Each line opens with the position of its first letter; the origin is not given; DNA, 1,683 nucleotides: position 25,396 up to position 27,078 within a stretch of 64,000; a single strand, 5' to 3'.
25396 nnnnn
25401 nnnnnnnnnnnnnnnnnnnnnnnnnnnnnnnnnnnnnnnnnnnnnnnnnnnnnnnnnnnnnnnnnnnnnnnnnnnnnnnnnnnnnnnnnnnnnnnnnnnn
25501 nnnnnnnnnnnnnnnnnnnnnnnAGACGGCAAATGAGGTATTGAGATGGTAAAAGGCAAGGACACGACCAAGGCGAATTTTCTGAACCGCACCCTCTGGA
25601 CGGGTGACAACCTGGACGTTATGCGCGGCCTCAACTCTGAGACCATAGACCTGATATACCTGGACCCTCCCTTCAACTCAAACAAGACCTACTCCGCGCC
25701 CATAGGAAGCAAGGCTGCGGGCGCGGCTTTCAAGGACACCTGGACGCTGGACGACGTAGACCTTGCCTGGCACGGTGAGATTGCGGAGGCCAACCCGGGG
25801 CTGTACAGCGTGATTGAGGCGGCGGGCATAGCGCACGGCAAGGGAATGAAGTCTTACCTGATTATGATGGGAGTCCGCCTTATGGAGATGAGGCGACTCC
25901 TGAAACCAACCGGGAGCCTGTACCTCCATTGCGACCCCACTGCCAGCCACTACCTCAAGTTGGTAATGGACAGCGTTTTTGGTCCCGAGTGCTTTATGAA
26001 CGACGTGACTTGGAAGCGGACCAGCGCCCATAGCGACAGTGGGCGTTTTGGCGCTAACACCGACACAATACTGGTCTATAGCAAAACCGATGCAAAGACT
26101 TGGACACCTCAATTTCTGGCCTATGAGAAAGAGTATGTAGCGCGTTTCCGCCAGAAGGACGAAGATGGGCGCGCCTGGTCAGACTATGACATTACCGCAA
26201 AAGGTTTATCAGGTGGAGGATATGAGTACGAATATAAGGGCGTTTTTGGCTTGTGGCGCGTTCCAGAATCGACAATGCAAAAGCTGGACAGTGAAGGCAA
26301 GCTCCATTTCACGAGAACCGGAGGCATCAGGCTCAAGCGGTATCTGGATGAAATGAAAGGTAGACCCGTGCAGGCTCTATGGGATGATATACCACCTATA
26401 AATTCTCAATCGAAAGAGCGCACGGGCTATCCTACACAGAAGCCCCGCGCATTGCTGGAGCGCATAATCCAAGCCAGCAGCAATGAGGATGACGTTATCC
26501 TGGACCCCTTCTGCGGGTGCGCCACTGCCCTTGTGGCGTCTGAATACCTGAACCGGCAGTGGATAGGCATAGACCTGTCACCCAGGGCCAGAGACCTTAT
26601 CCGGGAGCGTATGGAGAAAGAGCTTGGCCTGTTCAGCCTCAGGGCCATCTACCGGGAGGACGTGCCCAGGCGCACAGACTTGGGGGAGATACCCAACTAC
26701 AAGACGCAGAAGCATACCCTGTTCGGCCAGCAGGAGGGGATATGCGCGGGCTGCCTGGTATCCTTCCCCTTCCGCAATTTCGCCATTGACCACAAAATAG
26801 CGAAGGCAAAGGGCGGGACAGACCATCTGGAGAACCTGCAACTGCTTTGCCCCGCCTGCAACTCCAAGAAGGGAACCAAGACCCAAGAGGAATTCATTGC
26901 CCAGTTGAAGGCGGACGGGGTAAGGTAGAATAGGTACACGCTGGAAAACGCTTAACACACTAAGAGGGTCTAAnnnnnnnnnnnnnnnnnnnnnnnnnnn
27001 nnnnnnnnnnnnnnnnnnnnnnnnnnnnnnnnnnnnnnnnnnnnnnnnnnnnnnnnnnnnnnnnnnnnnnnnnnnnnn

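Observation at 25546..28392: Methyltransferase-HNH fusion plus ApeA/HEPN gene inserted between rseP and ispG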

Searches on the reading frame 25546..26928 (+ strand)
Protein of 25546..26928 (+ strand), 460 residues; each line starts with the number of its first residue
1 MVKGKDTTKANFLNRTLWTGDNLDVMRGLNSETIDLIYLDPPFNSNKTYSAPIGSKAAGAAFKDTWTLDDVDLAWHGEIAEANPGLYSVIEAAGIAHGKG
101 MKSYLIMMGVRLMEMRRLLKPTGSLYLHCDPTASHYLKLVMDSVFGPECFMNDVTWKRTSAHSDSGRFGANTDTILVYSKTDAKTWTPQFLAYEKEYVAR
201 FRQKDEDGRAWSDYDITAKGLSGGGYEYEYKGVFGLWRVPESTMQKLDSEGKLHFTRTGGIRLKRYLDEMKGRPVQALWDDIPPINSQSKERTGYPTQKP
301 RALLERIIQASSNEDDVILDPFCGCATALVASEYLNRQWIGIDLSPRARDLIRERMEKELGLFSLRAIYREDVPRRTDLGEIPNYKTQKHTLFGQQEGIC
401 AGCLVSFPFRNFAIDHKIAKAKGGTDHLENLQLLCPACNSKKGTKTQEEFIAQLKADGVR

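Call 3: search_protein_families(library=pfam, proteins=[window:25546-26928:+], max_evalue=0.01)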
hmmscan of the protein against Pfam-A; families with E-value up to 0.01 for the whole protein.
window:25546-26928:+ (460 aa): 5 families
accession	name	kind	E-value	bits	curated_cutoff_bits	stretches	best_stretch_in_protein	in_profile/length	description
PF01555.25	N6_N4_Mtase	-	6.1e-43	147.8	26.7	1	34-352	1-219/221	DNA methylase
PF01844.29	HNH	-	8.5e-12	45.5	21.4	1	400-444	1-46/47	HNH endonuclease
PF14279.12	HNH_5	-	1.7e-11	44.3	27.5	1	400-454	1-55/56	HNH endonuclease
PF02945.21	Endonuclease_7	-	0.0023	18.2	23.6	1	386-445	12-66/82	Recombination endonuclease VII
PF03602.21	Cons_hypoth95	-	0.0051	16.9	24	0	20-49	98-129/182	Conserved hypothetical protein 95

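Call 4: search_protein_families(library=padloc, proteins=[window:25546-26928:+], max_evalue=1)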
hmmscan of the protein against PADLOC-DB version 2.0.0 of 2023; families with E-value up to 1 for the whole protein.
window:25546-26928:+ (460 aa): 86 families (the best 25 are shown)
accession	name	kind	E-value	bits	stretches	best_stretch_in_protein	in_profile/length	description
PDLC03354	MTase_II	-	2.7e-59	199.3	2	103-360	128-386/425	Type II methyltransferase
PDLC03339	MTase_II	-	8.9e-57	190.6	3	266-359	182-274/399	Type II methyltransferase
PDLC03300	MTase_II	-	1.3e-45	153.7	2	16-184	13-166/302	Type II methyltransferase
PDLC03636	MTase_III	-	2e-36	123.9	3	104-212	96-204/575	Type III methyltransferase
PDLC03638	MTase_III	-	1.4e-35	120.8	2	103-364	430-685/816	Type III methyltransferase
PDLC03644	MTase_III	-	2.2e-35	120.4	1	103-359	108-396/542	Type III methyltransferase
PDLC03371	MTase_II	-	3.3e-34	116.6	1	14-359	10-255/260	Type II methyltransferase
PDLC03641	MTase_III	-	4.5e-34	116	1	16-337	106-433/657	Type III methyltransferase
PDLC03299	MTase_II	-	2.1e-31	107.6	3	282-357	183-258/296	Type II methyltransferase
PDLC03634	MTase_III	-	2.8e-31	107.1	1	18-329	98-423/621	Type III methyltransferase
PDLC03635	MTase_III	-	4.3e-30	103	2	103-214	267-381/708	Type III methyltransferase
PDLC03633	MTase_III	-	1.2e-28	98.2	2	9-186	73-234/616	Type III methyltransferase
PDLC03238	MTase_II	-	3e-27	93.8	2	270-358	280-365/428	Type II methyltransferase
PDLC03216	MTase_II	-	3.5e-23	80.2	2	295-359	194-258/364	Type II methyltransferase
PDLC03738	oMTase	-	8.7e-22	75.3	3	295-358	204-267/376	orphan methyltransferase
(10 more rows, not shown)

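Call 5: search_protein_families(library=ncbifam, proteins=[window:25546-26928:+], max_evalue=0.1)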
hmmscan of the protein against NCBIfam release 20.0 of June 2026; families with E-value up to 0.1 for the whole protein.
window:25546-26928:+ (460 aa): 6 families
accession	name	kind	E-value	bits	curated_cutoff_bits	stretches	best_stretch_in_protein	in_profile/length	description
NF008572.0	PRK11524.1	equivalog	1.1e-24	87.1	292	2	285-344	185-244/294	adenine-specific DNA-methyltransferase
NF050803.1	DnaMtaseCcrMCaul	equivalog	9.2e-21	74.1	830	2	290-359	181-250/350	adenine-specific DNA-methyltransferase CcrM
NF010253.0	PRK13699.1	subfamily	4.9e-10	39.5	244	1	289-347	138-196/226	DNA methyltransferase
NF040563.1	guided_IscB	equivalog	4.7e-09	35.8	175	1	380-453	176-246/314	RNA-guided endonuclease IscB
NF049971.1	CRISPR_Cas9d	exception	2.5e-05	23.1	375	1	386-446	534-597/986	type II CRISPR RNA-guided endonuclease Cas9d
TIGR00095.1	TIGR00095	equivalog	0.054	13.1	117.5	1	30-48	120-139/194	16S rRNA (guanine(966)-N(2))-methyltransferase RsmD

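Call 7: find_homologous_proteins(query=window:25546-26928:+)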
Query window:25546-26928:+ (460 aa): 8000 proteins with E <= 0.001 among 8000 candidates; the best 120 are listed.
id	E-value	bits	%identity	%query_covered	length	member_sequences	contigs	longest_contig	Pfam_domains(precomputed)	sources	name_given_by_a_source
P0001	0.0e+0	1044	96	100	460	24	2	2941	PF01844.30,PF14279.13,PF01555.25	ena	-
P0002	1.2e-233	794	73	98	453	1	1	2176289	PF01844.30,PF14279.13,PF01555.25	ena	-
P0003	1.1e-232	791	73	98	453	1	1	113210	PF01844.30,PF14279.13,PF01555.25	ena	-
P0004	1.8e-227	774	76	100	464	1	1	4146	PF01844.30,PF14279.13,PF01555.25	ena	-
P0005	1.1e-226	771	70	98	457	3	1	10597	PF01844.30,PF14279.13,PF01555.25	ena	-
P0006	1.8e-226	770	69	98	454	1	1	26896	PF01844.30,PF14279.13,PF01555.25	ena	-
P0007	2.4e-225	767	70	97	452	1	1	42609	PF13395.13,PF01844.30,PF14279.13,PF01555.25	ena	-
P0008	2.9e-225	766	69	98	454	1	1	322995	PF01844.30,PF14279.13,PF01555.25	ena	-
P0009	9.3e-224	761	69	98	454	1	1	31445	PF13395.13,PF01844.30,PF14279.13,PF01555.25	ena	-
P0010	1.4e-223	761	70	98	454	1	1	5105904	PF13395.13,PF01844.30,PF14279.13,PF01555.25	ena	-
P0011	1.6e-223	761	69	98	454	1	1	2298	PF01844.30,PF14279.13,PF01555.25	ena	-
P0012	4.2e-223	759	71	98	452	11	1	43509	PF01844.30,PF14279.13,PF01555.25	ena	-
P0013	4.6e-223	759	69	98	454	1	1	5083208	PF13395.13,PF01844.30,PF14279.13,PF01555.25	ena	-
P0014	2.8e-221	753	71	100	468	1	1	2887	PF01844.30,PF14279.13,PF01555.25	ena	-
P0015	3.2e-221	753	69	97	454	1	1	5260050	PF01844.30,PF14279.13,PF01555.25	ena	-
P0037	1.1e-206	705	65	98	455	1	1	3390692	PF13395.13,PF01844.30,PF14279.13,PF01555.25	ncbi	-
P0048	1.8e-205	701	65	98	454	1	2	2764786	PF01844.30,PF14279.13,PF01555.25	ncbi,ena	-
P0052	1.1e-204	699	65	97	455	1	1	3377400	PF01844.30,PF14279.13,PF01555.25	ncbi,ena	-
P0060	1.8e-202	691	65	97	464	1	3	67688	PF13395.13,PF01844.30,PF14279.13,PF01555.25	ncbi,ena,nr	ncbi:MAG: DNA methyltransferase [Chloroflexota bacterium]|nr:DNA methyltransferase [Chloroflexota ba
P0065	4.8e-201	686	63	97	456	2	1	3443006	PF01844.30,PF14279.13,PF01555.25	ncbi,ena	-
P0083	1.9e-197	675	63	98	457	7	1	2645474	PF01844.30,PF14279.13,PF01555.25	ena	-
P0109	8.2e-192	656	63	98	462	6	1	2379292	PF01844.30,PF14279.13,PF01555.25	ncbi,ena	-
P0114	7.8e-191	653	63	98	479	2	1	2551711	PF01844.30,PF14279.13,PF01555.25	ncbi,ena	-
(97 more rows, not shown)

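Call 9: find_encoding_contigs(protein=P0001, flank=10000, max_places=4)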
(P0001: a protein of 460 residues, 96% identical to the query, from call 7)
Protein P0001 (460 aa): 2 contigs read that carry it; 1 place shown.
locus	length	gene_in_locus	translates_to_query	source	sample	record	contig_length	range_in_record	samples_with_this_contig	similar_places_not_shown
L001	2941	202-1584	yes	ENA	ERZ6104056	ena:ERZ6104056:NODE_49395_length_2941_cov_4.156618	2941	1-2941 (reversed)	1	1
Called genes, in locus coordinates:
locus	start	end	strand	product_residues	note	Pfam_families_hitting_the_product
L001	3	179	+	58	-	?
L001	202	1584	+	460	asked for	PF01555:N6_N4_Mtase, PF01844:HNH, PF14279:HNH_5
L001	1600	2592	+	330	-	PF14022:DUF4238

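Call 10: find_encoding_contigs(protein=P0002, flank=8000, max_places=3)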
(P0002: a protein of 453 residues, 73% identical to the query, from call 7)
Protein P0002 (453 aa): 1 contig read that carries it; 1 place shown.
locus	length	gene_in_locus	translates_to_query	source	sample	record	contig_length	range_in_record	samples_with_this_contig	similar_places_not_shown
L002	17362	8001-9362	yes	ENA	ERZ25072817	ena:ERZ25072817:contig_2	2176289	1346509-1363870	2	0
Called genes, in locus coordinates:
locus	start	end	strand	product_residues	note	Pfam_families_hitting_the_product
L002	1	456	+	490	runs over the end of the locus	PF02518:HATPase_c (faint)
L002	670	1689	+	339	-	PF00459:Inositol_P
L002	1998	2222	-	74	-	PF18480:DUF5615 (weak)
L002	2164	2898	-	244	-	PF13411:MerR_1 (faint), PF04255:DUF433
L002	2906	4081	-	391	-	PF01979:Amidohydro_1, PF07969:Amidohydro_3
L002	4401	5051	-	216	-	-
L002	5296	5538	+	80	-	PF15919:HicB_lk_antitox (weak)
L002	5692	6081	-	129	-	-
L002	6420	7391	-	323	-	PF13793:Pribosyltran_N, PF00156:Pribosyltran, PF14572:Pribosyl_synth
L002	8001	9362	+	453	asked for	PF01555:N6_N4_Mtase, PF01844:HNH, PF14279:HNH_5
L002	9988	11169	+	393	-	PF00291:PALP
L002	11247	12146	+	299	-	PF02401:LYTB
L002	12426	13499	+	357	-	PF03706:LPG_synthase_TM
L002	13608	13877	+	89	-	PF04343:DUF488, PF22751:DUF488-N3a, PF22752:DUF488-N3i (weak)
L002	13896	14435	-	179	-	PF05942:PaREP1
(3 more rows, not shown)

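Call 15: search_protein_families(library=padloc, proteins=[L001:1600-2592:+], max_evalue=1)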
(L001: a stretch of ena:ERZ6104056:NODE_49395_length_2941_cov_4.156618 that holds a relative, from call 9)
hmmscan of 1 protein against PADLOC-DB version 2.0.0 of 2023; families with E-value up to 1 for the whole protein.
L001:1600-2592:+ (330 aa): 0 families

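Call 17: find_related_loci(query=A1, collection=genome_contigs, flank=7000)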
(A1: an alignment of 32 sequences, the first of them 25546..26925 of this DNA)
Query A1 (460 aa) in genome_contigs; peptide patterns used: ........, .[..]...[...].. (x = any residue, [..] = any of these).
600 stretches matched a pattern (row limit reached: there are more); 592 encode a relative of the query (tblastn E <= 1e-3); the best 80 are kept; 80 distinct loci.
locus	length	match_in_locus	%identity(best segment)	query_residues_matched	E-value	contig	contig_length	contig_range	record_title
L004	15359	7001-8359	64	5-455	0e+0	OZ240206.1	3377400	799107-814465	MAG: Dehalococcoidia bacterium isolate 2e453fae-0281-4c22-a0b3-57af5dde5db4 genome assembly, chromosome: 1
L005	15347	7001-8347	64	8-454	0e+0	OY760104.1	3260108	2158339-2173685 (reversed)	MAG: Dehalococcoidia bacterium isolate 85321599-0a94-4039-bbde-d148f9b3e6b5 genome assembly, chromosome: 1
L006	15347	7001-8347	60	8-459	0e+0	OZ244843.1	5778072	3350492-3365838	MAG: Caldilineaceae bacterium isolate 612c1115-7bee-47f5-8639-a20ad7d78505 genome assembly, chromosome: 1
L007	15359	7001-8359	60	7-458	1e-179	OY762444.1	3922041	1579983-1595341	MAG: Dehalococcoidia bacterium isolate 1bd329a7-1418-4194-a07e-3fe2e7ca1f7c genome assembly, chromosome: 1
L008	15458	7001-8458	57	4-459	3e-176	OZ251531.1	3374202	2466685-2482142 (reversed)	MAG: Dehalococcoidia bacterium isolate dbfc7836-c0f4-4258-ad9f-d4e7c961b2d4 genome assembly, chromosome: 1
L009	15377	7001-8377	56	8-456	2e-172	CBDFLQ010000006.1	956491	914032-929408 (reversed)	MAG: Dehalococcoidia bacterium isolate a44b0a8b-79d7-4efd-812f-c2216f58114b genome assembly, contig: contig_6, whole gen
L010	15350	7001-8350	57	11-454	6e-170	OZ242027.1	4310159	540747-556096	MAG: Dehalococcoidia bacterium isolate b612d4f0-7387-46ac-83c2-9cb111bb644c genome assembly, chromosome: 1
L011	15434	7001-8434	54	8-459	9e-170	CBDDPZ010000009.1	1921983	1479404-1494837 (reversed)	MAG: Caldilineaceae bacterium isolate f93c2c69-6aeb-4345-88ba-e13d141334d7 genome assembly, contig: contig_9, whole geno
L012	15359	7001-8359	57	7-454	1e-169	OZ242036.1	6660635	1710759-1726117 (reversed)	MAG: Candidatus Poribacteria bacterium isolate 54b3e0b4-8990-4cd1-959a-c9693763f33b genome assembly, chromosome: 1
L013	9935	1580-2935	56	11-459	3e-167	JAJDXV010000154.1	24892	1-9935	MAG: Candidatus Poribacteria bacterium isolate jk18x27bins.53 k141_214441, whole genome shotgun sequence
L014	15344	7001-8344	56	9-452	2e-167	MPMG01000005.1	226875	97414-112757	MAG: Chloroflexi bacterium bin20 NODE_56_length_226875_cov_20.0312_ID_111, whole genome shotgun sequence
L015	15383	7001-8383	54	4-454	1e-166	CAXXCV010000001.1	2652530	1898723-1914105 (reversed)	MAG: Dehalococcoidia bacterium isolate f314fda6-7770-4086-b832-64b1c017fe61 genome assembly, contig: contig_1, whole gen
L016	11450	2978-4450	52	1-454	3e-166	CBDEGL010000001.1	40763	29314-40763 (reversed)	MAG: Dehalococcoidia bacterium isolate e5f5fd38-eeba-48ed-b54a-83455fc2a46d genome assembly, contig: contig_1, whole gen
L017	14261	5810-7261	54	11-460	8e-166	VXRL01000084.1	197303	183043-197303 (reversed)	MAG: Terriglobia bacterium isolate SB0664_bin_31 NODE_53_length_197303_cov_19.562348, whole genome shotgun sequence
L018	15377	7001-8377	55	6-454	3e-165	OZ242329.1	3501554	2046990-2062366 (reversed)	MAG: Chloroflexota bacterium isolate 2b2caabe-c752-47ff-af95-c7664a5aabd3 genome assembly, chromosome: 1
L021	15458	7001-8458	53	8-459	7e-165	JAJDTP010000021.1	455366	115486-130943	MAG: Dehalococcoidia bacterium isolate jk18x1bzbins.29 k141_1496062, whole genome shotgun sequence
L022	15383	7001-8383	54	9-459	1e-163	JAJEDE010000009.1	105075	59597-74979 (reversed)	MAG: Chloroflexota bacterium isolate jk18xAbins.55 k141_1278633, whole genome shotgun sequence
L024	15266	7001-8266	55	10-460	4e-161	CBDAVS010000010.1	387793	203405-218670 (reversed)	MAG: uncultured Rhodobacter sp. isolate 0387c818-dba8-4a11-a5d3-952c4dc739e2 genome assembly, contig: contig_10, whole g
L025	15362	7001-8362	55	7-454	9e-161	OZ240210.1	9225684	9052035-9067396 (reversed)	MAG: Candidatus Marinacidobacterales bacterium isolate 0d31ad60-220b-4e30-b965-f5e03541a285 genome assembly, chromosome:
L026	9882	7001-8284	56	11-460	6e-160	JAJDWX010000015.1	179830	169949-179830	MAG: Rhodothermales bacterium isolate jk18x25bins.61 k141_294700, whole genome shotgun sequence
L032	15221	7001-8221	53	11-460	6e-157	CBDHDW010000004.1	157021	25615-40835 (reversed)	MAG: Candidatus Poriferihabitaceae bacterium isolate 67226578-6d30-497a-b66e-a77e508eb20a genome assembly, contig: chrom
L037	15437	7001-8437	50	7-455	2e-149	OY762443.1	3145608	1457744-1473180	MAG: Dehalococcoidia bacterium isolate e17dd254-e2e4-46ca-aa76-34ed56c1cae1 genome assembly, chromosome: 1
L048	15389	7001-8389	50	4-459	4e-143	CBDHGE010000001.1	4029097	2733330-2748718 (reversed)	MAG: Candidatus Poribacteria bacterium isolate 9ac9c1da-626f-4e18-9c15-12d165d572a9 genome assembly, contig: contig_1, w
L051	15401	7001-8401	49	11-455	3e-142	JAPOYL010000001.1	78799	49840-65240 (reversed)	MAG: Gammaproteobacteria bacterium isolate COS4_bin_31 NODE_312_length_78799_cov_9.63899, whole genome shotgun sequence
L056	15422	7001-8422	49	11-451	3e-138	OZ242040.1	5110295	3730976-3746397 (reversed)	MAG: Candidatus Multivorans sp. isolate cd603fe2-36ea-45dd-b21b-4d1cbeb73145 genome assembly, chromosome: 1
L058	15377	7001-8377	53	9-459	7e-158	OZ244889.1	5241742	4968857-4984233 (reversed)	MAG: Candidatus Poribacteria bacterium isolate e98e4a03-ae45-434a-8c9f-424be2589405 genome assembly, chromosome: 1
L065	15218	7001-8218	48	4-455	1e-133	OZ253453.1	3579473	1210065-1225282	MAG: Dehalococcoidia bacterium isolate 43ccb18f-af08-49d2-9d38-583f6829fde5 genome assembly, chromosome: 1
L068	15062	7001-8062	57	17-361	2e-132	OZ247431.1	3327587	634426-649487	MAG: Dehalococcoidia bacterium isolate c15901d5-d28f-4d5c-bcfc-8c60e7bd0c97 genome assembly, chromosome: 1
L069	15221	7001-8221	48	11-456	2e-132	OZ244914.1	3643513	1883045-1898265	MAG: Candidatus Poriferihabitaceae bacterium isolate 8e9395de-477f-4dba-9d53-b46ec0a52cc6 genome assembly, chromosome: 1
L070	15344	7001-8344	48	11-454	9e-132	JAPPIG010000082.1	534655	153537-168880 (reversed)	MAG: Candidatus Poribacteria bacterium isolate RHO2_bin_17 NODE_5_length_534655_cov_62.453648, whole genome shotgun sequ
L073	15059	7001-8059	59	17-360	1e-131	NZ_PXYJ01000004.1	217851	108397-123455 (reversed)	Allosphingosinicella vermicomposti strain KCTC 22446 ZB100003, whole genome shotgun sequence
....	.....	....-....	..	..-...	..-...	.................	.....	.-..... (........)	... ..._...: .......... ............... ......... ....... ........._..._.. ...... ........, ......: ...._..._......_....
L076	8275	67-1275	47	9-458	9e-129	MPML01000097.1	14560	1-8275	MAG: Caldilineaceae bacterium bin5 NODE_5000_length_14560_cov_15.6439_ID_9999, whole genome shotgun sequence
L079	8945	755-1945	48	10-454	3e-127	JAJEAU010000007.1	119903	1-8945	MAG: Dehalococcoidia bacterium isolate jk18x7bins.79 k141_726551, whole genome shotgun sequence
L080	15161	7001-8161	54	4-375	2e-126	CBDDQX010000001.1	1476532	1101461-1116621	MAG: Dehalococcoidia bacterium isolate 8444951f-8005-4b54-b322-73b6ad57e0fa genome assembly, contig: contig_1, whole gen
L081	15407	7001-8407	46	10-457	5e-126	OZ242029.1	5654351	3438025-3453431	MAG: Candidatus Poribacteria bacterium isolate e47116a6-1c5e-4b36-9515-22f207f5838d genome assembly, chromosome: 1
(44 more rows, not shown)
